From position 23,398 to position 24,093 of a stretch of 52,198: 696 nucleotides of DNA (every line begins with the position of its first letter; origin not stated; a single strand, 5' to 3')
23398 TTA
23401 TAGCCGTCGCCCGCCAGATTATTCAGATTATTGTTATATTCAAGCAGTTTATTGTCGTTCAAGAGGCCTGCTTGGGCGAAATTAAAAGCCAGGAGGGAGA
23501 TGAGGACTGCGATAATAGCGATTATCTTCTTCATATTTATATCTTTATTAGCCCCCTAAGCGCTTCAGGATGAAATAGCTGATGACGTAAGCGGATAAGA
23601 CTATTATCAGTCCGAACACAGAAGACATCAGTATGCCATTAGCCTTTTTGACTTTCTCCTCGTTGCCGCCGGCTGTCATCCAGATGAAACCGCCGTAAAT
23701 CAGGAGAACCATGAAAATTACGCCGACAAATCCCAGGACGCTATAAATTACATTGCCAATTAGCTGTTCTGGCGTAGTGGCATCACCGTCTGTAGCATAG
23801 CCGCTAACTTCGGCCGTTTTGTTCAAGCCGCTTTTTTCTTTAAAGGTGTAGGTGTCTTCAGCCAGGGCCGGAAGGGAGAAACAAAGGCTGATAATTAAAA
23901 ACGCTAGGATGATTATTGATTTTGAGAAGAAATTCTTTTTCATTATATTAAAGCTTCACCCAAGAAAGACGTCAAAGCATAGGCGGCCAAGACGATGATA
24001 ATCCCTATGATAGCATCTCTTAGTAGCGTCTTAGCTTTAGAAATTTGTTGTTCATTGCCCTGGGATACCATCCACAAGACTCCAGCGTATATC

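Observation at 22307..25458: Seven tandem VirB2/TrbC-like pilin paralogs with an invariant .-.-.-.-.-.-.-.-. loop, hypervariable exposed segments and no secretion machinery nearby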

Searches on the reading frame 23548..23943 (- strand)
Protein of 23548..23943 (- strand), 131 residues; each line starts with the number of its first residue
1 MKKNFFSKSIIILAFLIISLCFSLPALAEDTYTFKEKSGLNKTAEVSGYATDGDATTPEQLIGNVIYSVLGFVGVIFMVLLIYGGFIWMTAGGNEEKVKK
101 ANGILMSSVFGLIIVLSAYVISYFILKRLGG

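Call 3: search_protein_families(library=pfam, proteins=[window:23548-23943:-], max_evalue=1)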
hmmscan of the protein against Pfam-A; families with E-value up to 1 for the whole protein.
window:23548-23943:- (131 aa): 7 families
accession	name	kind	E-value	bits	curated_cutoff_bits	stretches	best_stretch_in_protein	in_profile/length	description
PF18895.5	T4SS_pilin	-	8.6e-11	42.2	26.6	1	56-125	3-71/71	Type IV secretion system pilin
PF06024.17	Orf78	-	0.0019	18.9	29.4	1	94-128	54-88/101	Orf78 (ac78)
PF00001.26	7tm_1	-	0.0085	16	30.5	1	10-123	104-216/260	7 transmembrane receptor (rhodopsin family)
PF17231.7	DUF5305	-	0.051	13.5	29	1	27-100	81-151/217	Family of unknown function (DUF5305)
PF17428.7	DUF5412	-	0.081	13.2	25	1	9-66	14-70/118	Family of unknown function (DUF5412)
PF16491.10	Peptidase_M48_N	-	0.1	12.9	27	0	4-43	73-112/179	CAAX prenyl protease N-terminal, five membrane helices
PF13190.11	PDGLE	-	0.13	12.5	27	0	41-88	59-99/102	PDGLE domain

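Call 4: search_protein_families(library=ncbifam, proteins=[window:23548-23943:-], max_evalue=1)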
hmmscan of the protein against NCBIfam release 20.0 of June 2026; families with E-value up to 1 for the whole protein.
window:23548-23943:- (131 aa): 5 families
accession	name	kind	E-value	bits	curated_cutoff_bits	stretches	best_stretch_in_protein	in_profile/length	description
NF045849.1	ICE_MMCAP2_0565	equivalog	3.2e-09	36.4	40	1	60-127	11-78/80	Mbov_0395 family pilin-like conjugal transfer protein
NF041825.1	hydrophobin_BslA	equivalog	0.053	13.2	250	1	1-55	1-55/178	biofilm surface layer hydrophobin BslA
NF008638.0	PRK11628.1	equivalog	0.079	13.1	137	1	4-47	52-95/105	transcriptional regulator BolA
NF041742.1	WGxxGxxG_fam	subfamily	0.13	12.9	35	1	1-54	1-47/69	WGxxGxxG family protein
TIGR00810.1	secG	equivalog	0.39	10.8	30.85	0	3-24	48-69/73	preprotein translocase subunit SecG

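Call 20: find_encoding_contigs(protein=window:23548-23943:-, flank=10000, max_places=6)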
Protein window:23548-23943:- (131 aa): 7 contigs read that carry it; 6 places shown.
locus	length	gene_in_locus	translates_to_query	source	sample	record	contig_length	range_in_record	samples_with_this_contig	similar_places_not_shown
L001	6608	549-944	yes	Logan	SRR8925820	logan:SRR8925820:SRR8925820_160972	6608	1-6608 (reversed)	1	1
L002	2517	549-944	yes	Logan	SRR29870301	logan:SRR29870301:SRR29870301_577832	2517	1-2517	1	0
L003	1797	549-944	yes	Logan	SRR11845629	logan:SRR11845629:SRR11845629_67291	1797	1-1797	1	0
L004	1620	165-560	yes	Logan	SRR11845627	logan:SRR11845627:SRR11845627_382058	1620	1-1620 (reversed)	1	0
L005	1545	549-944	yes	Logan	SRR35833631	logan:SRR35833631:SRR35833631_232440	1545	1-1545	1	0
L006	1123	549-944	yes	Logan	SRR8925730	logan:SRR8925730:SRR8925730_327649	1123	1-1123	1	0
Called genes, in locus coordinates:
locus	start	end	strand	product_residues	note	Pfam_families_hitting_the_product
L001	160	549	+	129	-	PF18895:T4SS_pilin (weak)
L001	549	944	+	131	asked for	PF18895:T4SS_pilin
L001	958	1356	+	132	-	PF18895:T4SS_pilin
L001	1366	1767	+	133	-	PF18895:T4SS_pilin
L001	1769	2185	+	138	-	PF18895:T4SS_pilin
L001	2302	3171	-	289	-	-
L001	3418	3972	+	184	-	-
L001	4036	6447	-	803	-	PF01326:PPDK_N, PF00391:PEP-utilizers, PF02896:PEP-utilizers_C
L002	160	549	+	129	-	PF18895:T4SS_pilin (weak)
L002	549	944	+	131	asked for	PF18895:T4SS_pilin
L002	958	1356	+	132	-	PF18895:T4SS_pilin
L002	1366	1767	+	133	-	PF18895:T4SS_pilin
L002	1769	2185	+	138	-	PF18895:T4SS_pilin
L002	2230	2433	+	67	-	-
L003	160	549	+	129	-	PF18895:T4SS_pilin (weak)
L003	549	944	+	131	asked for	PF18895:T4SS_pilin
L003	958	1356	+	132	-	PF18895:T4SS_pilin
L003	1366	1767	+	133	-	PF18895:T4SS_pilin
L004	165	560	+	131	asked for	PF18895:T4SS_pilin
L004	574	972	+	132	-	PF18895:T4SS_pilin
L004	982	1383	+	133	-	PF18895:T4SS_pilin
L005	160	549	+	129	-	PF18895:T4SS_pilin (weak)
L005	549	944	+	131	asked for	PF18895:T4SS_pilin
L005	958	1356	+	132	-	PF18895:T4SS_pilin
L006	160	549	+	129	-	PF18895:T4SS_pilin (weak)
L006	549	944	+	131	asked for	PF18895:T4SS_pilin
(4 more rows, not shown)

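Call 21: find_homologous_proteins(query=window:23548-23943:-, max_evalue=0.001)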
Query window:23548-23943:- (131 aa): 68 proteins with E <= 0.001 among 111 candidates.
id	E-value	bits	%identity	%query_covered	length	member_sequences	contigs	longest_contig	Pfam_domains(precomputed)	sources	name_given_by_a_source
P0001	4.7e-76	271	100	100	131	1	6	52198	PF18895.6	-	-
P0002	2.4e-51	191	79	82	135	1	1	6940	PF18895.6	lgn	-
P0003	5.3e-40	154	62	100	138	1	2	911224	PF18895.6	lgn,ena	-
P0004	3.0e-34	135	58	97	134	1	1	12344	PF18895.6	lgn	-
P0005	1.8e-31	127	54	98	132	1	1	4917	PF18895.6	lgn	-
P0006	2.0e-31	126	54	92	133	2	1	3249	PF18895.6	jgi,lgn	jgi:hypothetical protein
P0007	6.1e-29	118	58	75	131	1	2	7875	PF18895.6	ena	-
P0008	4.1e-28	116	59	79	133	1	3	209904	PF18895.6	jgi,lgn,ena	-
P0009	2.3e-25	107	38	92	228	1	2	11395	PF18895.6,PF27259.1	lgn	-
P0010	4.6e-25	106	50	92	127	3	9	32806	PF18895.6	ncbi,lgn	-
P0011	1.3e-24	104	44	97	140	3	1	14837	PF18895.6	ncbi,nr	ncbi:MAG: hypothetical protein PHP37_03370 [Patescibacteria group bacterium]|nr:hypothetical protein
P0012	7.3e-23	99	47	98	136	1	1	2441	PF18895.6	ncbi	-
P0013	5.0e-22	96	48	86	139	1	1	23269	PF18895.6,PF27259.1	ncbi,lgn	-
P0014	2.5e-20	91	52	69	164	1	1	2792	PF18895.6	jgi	jgi:hypothetical protein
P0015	2.6e-20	90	45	95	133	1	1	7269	PF18895.6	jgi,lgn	jgi:hypothetical protein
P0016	3.7e-20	90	44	92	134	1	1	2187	PF18895.6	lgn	-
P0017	4.4e-20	90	56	67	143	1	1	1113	PF18895.6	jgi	-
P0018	5.3e-20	89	43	95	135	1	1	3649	PF18895.6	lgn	-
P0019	1.0e-19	89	51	66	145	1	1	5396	PF18895.6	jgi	jgi:amino acid transporter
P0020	1.4e-19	88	44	90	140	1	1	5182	PF18895.6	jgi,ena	-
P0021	2.0e-19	88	44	98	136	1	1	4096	PF18895.6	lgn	-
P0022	4.3e-19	87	53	69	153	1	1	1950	PF18895.6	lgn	-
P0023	4.3e-19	87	47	91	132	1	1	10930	PF18895.6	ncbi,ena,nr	ncbi:MAG: hypothetical protein GWO87_00630 [Xanthomonadaceae bacterium]|nr:hypothetical protein [Rho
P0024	6.8e-19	86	43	98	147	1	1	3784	PF18895.6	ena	-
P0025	6.8e-19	86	48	71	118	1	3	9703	PF18895.6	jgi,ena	-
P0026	7.3e-19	86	44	73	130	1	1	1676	PF18895.6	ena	-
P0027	8.3e-19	86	41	90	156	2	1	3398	PF18895.6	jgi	-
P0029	2.0e-18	84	46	85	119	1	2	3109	PF18895.6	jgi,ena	-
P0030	2.2e-18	84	43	92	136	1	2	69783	PF18895.6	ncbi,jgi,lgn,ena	ncbi:MAG: hypothetical protein WCK11_04230 [Candidatus Falkowbacteria bacterium]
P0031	2.4e-18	84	48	69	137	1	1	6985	PF18895.6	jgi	jgi:hypothetical protein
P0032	6.1e-18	83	50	66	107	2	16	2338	PF18895.6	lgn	-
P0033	8.3e-18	82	56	53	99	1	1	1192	PF18895.6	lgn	-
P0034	1.1e-17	82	41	93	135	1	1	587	PF18895.6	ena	-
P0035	1.5e-17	82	47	69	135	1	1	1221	PF18895.6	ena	-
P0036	4.7e-17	80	49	71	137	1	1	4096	PF18895.6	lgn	-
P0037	5.5e-17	80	48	77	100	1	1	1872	PF18895.6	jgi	jgi:hypothetical protein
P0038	8.7e-17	79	50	69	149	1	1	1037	PF18895.6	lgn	-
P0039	1.0e-16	79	45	79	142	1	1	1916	PF18895.6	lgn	-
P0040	1.2e-16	79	44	78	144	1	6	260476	PF18895.6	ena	-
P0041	1.8e-16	78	40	99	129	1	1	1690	PF18895.6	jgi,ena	-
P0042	1.8e-16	78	41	95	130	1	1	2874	PF18895.6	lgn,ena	-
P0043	2.1e-16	78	43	96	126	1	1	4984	PF18895.6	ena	-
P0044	2.5e-16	78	42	79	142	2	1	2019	PF18895.6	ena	-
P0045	3.4e-16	77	41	73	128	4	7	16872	PF18895.6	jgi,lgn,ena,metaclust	metaclust:\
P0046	5.3e-16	77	43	67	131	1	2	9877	PF18895.6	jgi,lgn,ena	jgi:hypothetical protein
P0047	5.3e-16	77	45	89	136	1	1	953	PF18895.6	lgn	-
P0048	7.0e-16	76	41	85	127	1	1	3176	PF18895.6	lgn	-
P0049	8.9e-16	76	44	82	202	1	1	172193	PF18895.6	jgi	jgi:hypothetical protein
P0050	9.5e-16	76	51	53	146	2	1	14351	PF18895.6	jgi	-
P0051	9.6e-16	76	46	72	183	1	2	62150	PF18895.6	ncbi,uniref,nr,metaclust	ncbi:MAG: hypothetical protein A2Y82_00895 [Candidatus Buchananbacteria bacterium RBG_13_36_9]|unire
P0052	3.5e-15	74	65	48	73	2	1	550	PF18895.6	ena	-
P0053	4.3e-15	74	44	69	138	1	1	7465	PF18895.6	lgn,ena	-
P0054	8.5e-15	73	38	99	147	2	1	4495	PF18895.6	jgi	-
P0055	1.6e-14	72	44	91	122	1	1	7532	PF18895.6,PF04956.19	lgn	-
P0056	3.8e-14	71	46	64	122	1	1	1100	PF18895.6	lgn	-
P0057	3.9e-14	71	47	69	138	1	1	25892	PF18895.6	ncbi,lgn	-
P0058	3.9e-14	71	53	49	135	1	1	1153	PF18895.6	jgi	jgi:hypothetical protein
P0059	4.0e-14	70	49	72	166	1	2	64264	PF18895.6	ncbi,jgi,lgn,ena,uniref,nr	ncbi:hypothetical protein CVV26_01600 [Candidatus Kuenenbacteria bacterium HGW-Kuenenbacteria-1]|uni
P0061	2.0e-13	68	39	90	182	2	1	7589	PF18895.6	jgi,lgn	jgi:hypothetical protein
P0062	2.4e-13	68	51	60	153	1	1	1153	PF18895.6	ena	-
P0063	9.0e-13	66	44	63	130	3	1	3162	PF18895.6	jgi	-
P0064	2.3e-12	65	45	66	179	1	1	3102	PF18895.6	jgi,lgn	-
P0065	1.9e-11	62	48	49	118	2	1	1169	PF18895.6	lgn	-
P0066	8.2e-10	57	36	77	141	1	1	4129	PF18895.6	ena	-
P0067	2.2e-9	55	36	96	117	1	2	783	PF18895.6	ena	-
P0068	6.5e-5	41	34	61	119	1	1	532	PF18895.6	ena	-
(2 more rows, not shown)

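Call 22: find_encoding_contigs(protein=P0003, flank=10000, max_places=2)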
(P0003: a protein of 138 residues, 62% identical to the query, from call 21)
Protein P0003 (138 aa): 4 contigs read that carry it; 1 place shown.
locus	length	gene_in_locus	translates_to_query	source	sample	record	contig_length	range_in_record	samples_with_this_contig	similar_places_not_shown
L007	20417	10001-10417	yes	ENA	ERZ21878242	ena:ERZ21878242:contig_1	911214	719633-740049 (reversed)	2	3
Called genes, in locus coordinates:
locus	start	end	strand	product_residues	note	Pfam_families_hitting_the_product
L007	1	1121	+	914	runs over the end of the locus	PF02463:SMC_N, PF13304:AAA_21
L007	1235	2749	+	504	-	PF13541:ChlI, PF00158:Sigma54_activat (faint), PF01078:Mg_chelatase, PF00004:AAA (faint), PF07728:AAA_5, PF00493:MCM (weak), PF13335:Mg_chelatase_C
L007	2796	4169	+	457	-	PF01547:SBP_bac_1, PF13416:SBP_bac_8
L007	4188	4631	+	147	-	PF18895:T4SS_pilin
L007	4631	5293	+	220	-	PF12844:HTH_19 (weak), PF13413:HTH_25, PF09136:Glucodextran_B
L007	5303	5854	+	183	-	PF01209:Ubie_methyltran, PF13847:Methyltransf_31, PF08241:Methyltransf_11, PF08242:Methyltransf_12, PF13649:Methyltransf_25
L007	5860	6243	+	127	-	-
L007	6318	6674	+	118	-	PF08378:NERD (weak), PF02021:UPF0102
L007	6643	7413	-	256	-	PF00535:Glycos_transf_2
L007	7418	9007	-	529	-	-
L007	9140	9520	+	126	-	PF18895:T4SS_pilin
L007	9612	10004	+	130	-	PF18895:T4SS_pilin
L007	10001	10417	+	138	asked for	PF18895:T4SS_pilin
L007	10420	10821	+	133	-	PF18895:T4SS_pilin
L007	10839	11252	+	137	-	PF18895:T4SS_pilin (weak)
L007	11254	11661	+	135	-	PF18895:T4SS_pilin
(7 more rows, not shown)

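Call 23: find_encoding_contigs(protein=P0008, flank=10000, max_places=2)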
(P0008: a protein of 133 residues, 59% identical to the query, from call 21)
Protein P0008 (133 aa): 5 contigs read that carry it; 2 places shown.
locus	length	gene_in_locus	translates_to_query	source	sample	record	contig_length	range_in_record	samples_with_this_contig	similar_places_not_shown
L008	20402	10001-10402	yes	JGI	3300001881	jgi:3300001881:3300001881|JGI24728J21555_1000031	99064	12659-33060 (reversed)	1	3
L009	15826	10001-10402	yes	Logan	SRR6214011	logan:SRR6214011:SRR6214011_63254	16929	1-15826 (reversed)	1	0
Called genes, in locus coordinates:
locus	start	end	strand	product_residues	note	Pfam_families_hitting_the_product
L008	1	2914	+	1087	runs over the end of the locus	PF02463:SMC_N, PF13175:AAA_15 (weak), PF13304:AAA_21 (weak), PF13476:AAA_23, PF13304:AAA_21 (weak)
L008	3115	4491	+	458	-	PF01547:SBP_bac_1, PF13416:SBP_bac_8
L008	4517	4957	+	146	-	PF18895:T4SS_pilin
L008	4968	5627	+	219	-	PF12844:HTH_19, PF13413:HTH_25, PF09136:Glucodextran_B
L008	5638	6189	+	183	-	PF01209:Ubie_methyltran, PF05175:MTS (weak), PF13847:Methyltransf_31, PF08241:Methyltransf_11, PF08242:Methyltransf_12, PF13649:Methyltransf_25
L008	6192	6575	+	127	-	-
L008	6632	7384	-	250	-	-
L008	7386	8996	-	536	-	-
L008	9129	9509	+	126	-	PF18895:T4SS_pilin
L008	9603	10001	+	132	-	PF18895:T4SS_pilin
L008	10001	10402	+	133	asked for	PF18895:T4SS_pilin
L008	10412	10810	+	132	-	PF18895:T4SS_pilin (weak)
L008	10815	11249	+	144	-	PF18895:T4SS_pilin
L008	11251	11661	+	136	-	PF18895:T4SS_pilin (faint)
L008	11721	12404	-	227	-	-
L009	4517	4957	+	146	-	PF18895:T4SS_pilin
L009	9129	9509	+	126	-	PF18895:T4SS_pilin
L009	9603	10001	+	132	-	PF18895:T4SS_pilin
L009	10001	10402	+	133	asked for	PF18895:T4SS_pilin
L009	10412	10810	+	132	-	PF18895:T4SS_pilin (weak)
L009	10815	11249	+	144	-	PF18895:T4SS_pilin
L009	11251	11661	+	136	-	PF18895:T4SS_pilin (faint)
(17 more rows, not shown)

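Call 24: find_encoding_contigs(protein=P0040, flank=10000, max_places=2)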
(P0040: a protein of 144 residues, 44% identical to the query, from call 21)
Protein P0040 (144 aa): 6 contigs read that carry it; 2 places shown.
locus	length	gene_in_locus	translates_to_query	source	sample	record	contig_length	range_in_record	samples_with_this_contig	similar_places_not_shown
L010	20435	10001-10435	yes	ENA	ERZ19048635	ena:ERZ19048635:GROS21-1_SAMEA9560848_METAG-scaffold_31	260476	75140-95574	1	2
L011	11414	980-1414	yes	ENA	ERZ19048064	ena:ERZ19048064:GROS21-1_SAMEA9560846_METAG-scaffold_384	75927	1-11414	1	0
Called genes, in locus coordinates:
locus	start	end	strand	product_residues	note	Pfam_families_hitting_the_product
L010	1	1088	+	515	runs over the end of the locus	PF05362:Lon_C (weak), PF13541:ChlI, PF00493:MCM (faint), PF00158:Sigma54_activat (faint), PF01078:Mg_chelatase, PF07728:AAA_5, PF13335:Mg_chelatase_C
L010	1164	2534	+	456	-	PF01547:SBP_bac_1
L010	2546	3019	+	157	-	PF18895:T4SS_pilin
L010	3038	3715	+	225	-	PF12844:HTH_19 (weak), PF13413:HTH_25, PF09136:Glucodextran_B (weak)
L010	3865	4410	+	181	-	PF01135:PCMT (weak), PF01209:Ubie_methyltran, PF05175:MTS, PF13847:Methyltransf_31, PF08241:Methyltransf_11, PF13649:Methyltransf_25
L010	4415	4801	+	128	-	-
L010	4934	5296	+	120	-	PF08378:NERD (faint), PF02021:UPF0102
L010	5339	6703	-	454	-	PF26314:MptA_B_family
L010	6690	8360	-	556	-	-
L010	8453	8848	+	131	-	PF18895:T4SS_pilin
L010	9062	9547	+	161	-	PF18895:T4SS_pilin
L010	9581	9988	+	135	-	PF18895:T4SS_pilin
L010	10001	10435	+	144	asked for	PF18895:T4SS_pilin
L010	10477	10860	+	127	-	PF18895:T4SS_pilin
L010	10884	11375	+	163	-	PF18895:T4SS_pilin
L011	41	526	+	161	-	PF18895:T4SS_pilin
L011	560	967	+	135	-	PF18895:T4SS_pilin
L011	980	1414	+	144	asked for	PF18895:T4SS_pilin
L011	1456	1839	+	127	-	PF18895:T4SS_pilin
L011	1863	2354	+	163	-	PF18895:T4SS_pilin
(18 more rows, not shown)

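Call 33: search_solved_structures(query=A1, max_evalue=10, show_alignments=3)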
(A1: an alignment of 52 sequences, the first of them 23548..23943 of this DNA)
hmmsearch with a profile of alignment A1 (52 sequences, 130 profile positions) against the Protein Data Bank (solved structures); distinct sequences matched with E-value up to 10: 15.
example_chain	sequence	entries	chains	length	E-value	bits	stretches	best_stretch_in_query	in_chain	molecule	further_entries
6i38_A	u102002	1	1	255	1.3e-05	28.8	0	79-102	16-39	nv2Pizza6-AYW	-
6i37_A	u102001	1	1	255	2.4e-05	28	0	79-102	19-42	nv1Pizza6-AYW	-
6i39_A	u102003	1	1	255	3.9e-05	27.3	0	79-102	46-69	v31Pizza6-AYW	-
6i3b_A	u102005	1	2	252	6e-05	26.7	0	79-102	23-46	cPizza6-AYW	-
6f0q_A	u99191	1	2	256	6.6e-05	26.5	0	79-102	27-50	Pizza6-AYW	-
6i3a_A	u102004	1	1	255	0.0003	24.4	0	79-102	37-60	v22Pizza6-AYW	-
7zph_A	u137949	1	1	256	0.011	19.4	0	79-102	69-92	Pizza6-TNK-RSH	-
7zpz_A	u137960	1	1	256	0.023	18.3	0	79-102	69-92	Pizza6-TSR-TSH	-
6f0s_A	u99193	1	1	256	0.024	18.2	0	79-101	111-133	Pizza6-SYW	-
7zcj_A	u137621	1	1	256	0.05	17.2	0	79-101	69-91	Pizza6-TNH-TSH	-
7zq2_A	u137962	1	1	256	0.052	17.2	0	79-101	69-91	Pizza6-RSH-TSH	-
7zqg_A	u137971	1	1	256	0.054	17.1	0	79-101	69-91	Pizza6-KSH-TSH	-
7zpw_A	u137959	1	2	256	0.098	16.3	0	79-102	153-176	Pizza6-TSK-TSH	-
9ik4_A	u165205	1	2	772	0.98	13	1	50-85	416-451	Phosphate transporter PHO1 homolog 1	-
9jf8_A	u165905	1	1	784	1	13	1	50-85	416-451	Phosphate transporter PHO1 homolog 1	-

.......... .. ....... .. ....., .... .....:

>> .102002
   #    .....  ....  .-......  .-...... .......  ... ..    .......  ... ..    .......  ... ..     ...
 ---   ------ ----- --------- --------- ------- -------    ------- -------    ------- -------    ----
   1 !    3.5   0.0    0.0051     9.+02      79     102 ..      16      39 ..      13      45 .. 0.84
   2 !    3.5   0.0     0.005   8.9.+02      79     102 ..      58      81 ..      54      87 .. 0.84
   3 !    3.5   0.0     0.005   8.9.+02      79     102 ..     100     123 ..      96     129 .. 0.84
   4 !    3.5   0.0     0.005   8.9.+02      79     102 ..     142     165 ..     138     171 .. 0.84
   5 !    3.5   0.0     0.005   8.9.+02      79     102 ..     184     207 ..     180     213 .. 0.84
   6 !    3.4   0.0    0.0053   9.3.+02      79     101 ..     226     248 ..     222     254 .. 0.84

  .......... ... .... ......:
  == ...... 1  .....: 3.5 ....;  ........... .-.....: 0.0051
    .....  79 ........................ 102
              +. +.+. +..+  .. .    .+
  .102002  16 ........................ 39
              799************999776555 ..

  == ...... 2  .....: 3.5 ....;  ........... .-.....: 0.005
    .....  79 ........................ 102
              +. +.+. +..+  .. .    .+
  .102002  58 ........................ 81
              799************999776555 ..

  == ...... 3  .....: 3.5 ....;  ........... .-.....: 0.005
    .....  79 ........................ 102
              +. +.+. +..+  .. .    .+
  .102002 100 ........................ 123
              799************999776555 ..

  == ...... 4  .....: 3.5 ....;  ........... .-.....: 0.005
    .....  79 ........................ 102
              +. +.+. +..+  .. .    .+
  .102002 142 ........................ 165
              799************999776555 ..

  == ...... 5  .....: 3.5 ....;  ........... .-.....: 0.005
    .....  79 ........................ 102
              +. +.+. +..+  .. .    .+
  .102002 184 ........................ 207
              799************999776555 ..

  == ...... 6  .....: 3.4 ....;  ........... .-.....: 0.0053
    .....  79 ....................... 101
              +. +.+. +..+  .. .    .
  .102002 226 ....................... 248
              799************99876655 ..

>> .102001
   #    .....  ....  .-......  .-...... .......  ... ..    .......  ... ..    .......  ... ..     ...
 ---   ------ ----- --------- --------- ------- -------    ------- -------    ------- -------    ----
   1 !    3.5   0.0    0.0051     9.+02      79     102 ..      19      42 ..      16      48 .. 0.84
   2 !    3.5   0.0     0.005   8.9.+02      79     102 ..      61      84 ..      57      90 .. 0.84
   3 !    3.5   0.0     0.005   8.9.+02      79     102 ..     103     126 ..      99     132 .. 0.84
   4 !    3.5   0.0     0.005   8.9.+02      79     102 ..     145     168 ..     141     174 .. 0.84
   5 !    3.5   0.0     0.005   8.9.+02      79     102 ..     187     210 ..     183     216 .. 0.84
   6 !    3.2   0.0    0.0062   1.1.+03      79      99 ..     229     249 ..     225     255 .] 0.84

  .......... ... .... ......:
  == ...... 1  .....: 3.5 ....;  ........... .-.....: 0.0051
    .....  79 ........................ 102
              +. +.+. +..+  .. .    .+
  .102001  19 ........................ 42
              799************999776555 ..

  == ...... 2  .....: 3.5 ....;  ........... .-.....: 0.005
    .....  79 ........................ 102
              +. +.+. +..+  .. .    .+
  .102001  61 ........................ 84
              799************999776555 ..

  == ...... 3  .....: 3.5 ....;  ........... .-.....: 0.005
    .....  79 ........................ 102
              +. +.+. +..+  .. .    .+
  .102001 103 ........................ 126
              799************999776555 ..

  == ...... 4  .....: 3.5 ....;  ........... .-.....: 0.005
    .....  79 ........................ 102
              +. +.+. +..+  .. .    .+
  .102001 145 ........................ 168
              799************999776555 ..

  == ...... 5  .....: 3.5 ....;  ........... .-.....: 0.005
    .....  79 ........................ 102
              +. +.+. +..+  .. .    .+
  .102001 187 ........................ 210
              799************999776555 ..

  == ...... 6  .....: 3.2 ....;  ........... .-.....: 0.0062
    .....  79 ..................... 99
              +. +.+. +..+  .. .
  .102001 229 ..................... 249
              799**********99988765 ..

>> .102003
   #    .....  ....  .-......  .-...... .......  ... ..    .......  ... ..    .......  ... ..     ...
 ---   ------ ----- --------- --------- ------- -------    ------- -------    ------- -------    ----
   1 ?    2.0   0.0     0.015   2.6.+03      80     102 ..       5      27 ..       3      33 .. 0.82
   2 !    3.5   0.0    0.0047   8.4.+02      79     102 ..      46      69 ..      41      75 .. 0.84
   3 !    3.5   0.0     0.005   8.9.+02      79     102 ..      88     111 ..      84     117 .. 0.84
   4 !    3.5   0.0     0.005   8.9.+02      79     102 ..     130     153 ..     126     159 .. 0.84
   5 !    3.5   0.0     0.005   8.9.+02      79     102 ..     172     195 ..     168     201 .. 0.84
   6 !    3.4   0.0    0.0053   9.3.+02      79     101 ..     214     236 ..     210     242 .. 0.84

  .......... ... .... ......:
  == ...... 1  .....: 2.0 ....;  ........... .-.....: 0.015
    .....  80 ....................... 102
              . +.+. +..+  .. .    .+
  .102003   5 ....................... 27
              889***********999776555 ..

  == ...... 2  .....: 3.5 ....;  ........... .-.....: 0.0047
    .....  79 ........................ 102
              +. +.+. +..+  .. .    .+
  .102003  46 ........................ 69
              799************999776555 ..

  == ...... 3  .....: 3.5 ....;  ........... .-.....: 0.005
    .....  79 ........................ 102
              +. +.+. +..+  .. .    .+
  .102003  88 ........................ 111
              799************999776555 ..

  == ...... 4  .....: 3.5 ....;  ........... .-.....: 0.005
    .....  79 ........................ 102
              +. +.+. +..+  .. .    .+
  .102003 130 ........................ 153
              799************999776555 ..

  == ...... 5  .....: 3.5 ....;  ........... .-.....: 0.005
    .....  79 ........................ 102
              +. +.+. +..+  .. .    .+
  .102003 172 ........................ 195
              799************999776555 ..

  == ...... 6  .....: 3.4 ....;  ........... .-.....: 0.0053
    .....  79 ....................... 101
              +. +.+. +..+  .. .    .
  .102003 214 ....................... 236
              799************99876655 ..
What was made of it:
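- Tried and rejected: A profile search of PDB sequences with the pilin alignment gave only spurious repeated 3.5-bit matches to designed 'Pizza' propellers (call 33).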

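Call 37: predict_structure(alignment_id=A1)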
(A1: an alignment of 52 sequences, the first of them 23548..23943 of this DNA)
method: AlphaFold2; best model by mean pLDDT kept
length: 131 residues; sequences in the alignment: 52
mean_pLDDT: 83.9   pTM: 0.55
mean pLDDT of the five models: 83.9, 81.3, 81.2, 80.1, 79.7
residues with pLDDT >= 90: 58; 70-90: 43; 50-70: 30; < 50: 0
segments of 3 or more residues with pLDDT < 50: none
pLDDT, mean of each block of 10 residues (from residue 1): 75 89 68 61 70 74 88 96 98 97 98 96 84 56
secondary structure, 60 per line:
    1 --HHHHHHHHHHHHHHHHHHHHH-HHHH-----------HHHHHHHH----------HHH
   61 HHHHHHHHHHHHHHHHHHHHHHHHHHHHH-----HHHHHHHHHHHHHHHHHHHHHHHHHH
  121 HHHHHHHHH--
elements in order: H3-23 H25-28 H40-47 H58-89 H95-129
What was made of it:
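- On Pfam PF18895 T4SS_pilin: The AF2 model has helices 58-89 and 95-129 with pLDDT 96-98 (call 37).
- Fold: AF2 pLDDT is 96-98 across a two-helix hairpin (call 37).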
